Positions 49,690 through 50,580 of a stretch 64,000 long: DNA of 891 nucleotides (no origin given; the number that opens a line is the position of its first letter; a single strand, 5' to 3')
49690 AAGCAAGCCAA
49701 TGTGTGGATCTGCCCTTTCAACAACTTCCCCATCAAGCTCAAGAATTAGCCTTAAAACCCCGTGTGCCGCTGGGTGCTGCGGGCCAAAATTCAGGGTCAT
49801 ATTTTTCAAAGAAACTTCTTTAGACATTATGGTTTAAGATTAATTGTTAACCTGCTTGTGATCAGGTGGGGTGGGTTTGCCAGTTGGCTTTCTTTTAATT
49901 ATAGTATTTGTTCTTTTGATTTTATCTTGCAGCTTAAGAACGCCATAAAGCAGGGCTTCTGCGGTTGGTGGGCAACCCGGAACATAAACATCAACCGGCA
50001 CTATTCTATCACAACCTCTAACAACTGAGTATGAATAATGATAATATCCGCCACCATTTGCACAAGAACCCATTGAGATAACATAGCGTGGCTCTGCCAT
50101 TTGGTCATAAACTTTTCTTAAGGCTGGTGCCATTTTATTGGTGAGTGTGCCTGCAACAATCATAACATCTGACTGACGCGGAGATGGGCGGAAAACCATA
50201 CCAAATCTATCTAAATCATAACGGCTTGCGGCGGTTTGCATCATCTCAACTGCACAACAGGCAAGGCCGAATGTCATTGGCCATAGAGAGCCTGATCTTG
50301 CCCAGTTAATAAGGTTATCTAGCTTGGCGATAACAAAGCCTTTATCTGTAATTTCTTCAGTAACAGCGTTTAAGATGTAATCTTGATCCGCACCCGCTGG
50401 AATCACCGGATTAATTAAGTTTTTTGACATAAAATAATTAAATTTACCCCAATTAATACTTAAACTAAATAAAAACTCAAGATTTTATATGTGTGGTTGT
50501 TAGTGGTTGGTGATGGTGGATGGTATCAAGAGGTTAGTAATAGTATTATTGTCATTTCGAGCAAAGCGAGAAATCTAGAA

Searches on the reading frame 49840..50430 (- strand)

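Call 15: search_protein_families(library=pfam, proteins=[window:49840-50430:-])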
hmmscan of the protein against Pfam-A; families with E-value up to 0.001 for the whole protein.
window:49840-50430:- (196 aa): 1 family
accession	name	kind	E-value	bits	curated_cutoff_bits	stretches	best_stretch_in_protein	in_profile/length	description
PF01058.29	Oxidored_q6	-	1.2e-28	99.9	27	1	58-167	1-128/128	NADH ubiquinone oxidoreductase, 20 Kd subunit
